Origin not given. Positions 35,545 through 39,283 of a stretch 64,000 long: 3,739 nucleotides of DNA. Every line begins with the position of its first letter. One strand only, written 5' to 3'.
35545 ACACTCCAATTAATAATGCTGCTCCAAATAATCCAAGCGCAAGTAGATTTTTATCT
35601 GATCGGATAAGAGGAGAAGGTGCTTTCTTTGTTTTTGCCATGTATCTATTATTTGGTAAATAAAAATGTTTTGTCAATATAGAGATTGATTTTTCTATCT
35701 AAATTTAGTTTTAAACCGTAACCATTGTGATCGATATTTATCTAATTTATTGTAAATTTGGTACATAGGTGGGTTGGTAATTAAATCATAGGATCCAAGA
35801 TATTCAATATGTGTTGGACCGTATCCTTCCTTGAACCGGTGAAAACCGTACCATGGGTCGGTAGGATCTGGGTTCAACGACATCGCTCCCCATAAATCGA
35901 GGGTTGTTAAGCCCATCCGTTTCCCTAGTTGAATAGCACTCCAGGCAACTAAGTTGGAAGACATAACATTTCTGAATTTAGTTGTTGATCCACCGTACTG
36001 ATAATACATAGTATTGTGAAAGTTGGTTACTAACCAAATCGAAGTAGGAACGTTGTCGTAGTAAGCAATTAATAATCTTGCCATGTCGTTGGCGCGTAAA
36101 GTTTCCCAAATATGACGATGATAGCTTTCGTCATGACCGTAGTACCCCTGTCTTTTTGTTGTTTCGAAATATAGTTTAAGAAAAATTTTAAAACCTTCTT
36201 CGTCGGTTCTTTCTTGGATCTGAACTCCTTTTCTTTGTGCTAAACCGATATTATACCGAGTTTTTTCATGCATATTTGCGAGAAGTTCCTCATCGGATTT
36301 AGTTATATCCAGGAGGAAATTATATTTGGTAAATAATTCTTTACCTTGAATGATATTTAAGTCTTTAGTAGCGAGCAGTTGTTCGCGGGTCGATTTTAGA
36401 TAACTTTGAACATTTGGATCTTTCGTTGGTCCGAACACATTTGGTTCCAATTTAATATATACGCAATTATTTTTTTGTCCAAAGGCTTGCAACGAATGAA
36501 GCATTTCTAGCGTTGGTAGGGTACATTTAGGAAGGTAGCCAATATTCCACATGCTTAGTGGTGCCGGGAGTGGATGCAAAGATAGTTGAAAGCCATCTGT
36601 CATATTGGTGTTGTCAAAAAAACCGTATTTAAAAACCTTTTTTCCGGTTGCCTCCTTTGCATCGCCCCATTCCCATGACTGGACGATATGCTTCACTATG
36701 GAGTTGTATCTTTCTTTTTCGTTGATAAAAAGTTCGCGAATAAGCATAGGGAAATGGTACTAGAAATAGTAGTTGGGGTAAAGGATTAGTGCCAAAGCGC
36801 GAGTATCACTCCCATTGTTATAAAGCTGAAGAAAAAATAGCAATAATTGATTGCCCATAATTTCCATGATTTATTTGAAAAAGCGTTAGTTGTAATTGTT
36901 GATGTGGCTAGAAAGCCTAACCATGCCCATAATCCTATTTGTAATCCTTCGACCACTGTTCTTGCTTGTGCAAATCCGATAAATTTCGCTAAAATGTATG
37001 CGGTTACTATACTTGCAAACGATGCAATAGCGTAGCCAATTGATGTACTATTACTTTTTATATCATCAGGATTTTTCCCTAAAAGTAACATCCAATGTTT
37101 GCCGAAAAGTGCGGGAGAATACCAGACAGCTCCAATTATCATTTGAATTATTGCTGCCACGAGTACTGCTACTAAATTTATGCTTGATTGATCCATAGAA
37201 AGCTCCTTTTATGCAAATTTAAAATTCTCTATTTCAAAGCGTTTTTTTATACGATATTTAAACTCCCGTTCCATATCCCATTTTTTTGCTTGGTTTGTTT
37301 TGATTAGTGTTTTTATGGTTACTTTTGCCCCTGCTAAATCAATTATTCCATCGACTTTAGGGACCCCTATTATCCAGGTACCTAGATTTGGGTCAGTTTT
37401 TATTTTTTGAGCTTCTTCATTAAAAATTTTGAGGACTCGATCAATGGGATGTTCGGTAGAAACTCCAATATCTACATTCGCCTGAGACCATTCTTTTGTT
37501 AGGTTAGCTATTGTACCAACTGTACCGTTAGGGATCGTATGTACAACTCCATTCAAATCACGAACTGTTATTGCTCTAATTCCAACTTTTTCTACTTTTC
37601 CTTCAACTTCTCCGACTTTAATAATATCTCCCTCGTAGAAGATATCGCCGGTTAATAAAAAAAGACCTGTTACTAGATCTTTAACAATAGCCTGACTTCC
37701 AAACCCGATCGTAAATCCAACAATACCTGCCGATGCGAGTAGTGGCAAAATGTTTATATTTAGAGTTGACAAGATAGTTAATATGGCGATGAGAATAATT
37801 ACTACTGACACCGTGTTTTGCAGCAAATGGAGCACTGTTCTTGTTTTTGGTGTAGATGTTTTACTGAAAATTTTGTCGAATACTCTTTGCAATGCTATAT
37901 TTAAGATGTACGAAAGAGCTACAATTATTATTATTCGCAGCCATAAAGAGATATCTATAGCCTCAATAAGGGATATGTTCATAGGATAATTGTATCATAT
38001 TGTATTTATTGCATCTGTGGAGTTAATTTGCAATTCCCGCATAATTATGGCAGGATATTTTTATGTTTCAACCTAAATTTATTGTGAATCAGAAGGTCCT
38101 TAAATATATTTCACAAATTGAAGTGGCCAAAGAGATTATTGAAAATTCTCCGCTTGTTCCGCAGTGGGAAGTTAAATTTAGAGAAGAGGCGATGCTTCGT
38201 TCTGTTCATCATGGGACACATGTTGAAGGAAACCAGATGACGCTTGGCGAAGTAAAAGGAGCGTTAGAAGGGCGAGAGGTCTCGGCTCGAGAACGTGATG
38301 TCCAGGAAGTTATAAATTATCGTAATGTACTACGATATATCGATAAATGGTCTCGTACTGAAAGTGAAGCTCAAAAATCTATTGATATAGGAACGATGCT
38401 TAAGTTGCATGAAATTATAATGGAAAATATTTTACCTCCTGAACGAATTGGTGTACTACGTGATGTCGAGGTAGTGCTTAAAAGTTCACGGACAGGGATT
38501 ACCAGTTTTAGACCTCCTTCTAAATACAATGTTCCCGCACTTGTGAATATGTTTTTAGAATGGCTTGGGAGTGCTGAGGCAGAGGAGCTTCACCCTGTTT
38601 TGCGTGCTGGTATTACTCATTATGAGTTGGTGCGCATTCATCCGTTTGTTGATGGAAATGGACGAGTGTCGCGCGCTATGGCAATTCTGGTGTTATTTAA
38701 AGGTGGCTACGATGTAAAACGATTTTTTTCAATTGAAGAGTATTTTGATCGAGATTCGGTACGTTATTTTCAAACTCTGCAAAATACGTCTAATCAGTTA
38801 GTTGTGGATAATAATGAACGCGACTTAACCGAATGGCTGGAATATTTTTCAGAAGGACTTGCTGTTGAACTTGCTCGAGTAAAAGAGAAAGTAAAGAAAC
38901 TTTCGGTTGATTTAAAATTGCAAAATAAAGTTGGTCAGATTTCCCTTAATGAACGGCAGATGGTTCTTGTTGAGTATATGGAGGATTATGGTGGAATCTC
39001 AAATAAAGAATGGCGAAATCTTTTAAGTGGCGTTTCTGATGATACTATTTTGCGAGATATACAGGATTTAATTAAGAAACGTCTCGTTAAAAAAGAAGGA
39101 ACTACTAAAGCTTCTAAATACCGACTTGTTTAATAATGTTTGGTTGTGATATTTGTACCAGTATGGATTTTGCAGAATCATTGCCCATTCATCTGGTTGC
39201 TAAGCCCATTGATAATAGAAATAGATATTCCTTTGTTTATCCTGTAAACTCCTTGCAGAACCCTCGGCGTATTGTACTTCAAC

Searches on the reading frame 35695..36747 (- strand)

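Call 67: search_protein_families(library=pfam, proteins=[window:35695-36747:-], max_evalue=0.0001)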
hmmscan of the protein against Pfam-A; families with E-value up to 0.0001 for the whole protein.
window:35695-36747:- (350 aa): 2 families
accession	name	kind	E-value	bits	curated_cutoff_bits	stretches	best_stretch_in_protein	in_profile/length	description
PF02388.22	FemAB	-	1.1e-31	110.5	24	2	18-230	15-238/406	FemAB family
PF13480.13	Acetyltransf_6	-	6.9e-12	46.2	22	1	162-287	2-136/143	Acetyltransferase (GNAT) domain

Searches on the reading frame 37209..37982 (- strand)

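Call 67: search_protein_families(library=pfam, proteins=[window:37209-37982:-], max_evalue=0.0001)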
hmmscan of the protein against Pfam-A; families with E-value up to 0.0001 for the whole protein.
window:37209-37982:- (257 aa): 3 families
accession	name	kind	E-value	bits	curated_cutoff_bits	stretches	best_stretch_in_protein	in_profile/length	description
PF00924.24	MS_channel_2nd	-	2.5e-16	60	20.2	1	99-163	2-68/68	Mechanosensitive ion channel, beta-domain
PF21088.3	MS_channel_1st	-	2.7e-07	30.9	23.1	1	57-97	2-42/42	Mechanosensitive ion channel, transmembrane helices 2/3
PF21082.3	MS_channel_3rd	-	3.3e-05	24.6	21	1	169-253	2-85/88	Mechanosensitive ion channel MscS, C-terminal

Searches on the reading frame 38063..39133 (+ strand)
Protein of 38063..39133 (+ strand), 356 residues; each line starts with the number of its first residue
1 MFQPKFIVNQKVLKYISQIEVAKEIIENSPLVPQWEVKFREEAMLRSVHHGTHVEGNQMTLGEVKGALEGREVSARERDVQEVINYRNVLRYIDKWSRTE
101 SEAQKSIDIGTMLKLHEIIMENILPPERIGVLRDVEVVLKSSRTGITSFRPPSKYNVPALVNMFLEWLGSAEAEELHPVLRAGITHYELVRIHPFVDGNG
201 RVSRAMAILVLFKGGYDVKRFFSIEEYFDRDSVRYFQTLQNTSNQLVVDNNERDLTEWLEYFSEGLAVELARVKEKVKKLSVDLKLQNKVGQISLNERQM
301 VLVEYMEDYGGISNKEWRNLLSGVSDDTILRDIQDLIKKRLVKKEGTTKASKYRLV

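Call 67: search_protein_families(library=pfam, proteins=[window:38063-39133:+], max_evalue=0.0001)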
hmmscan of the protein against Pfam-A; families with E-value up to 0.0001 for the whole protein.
window:38063-39133:+ (356 aa): 1 family
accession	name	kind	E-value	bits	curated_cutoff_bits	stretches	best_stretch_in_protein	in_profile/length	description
PF02661.23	Fic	-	5.3e-19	69.3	24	1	107-211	2-93/93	Fic/DOC family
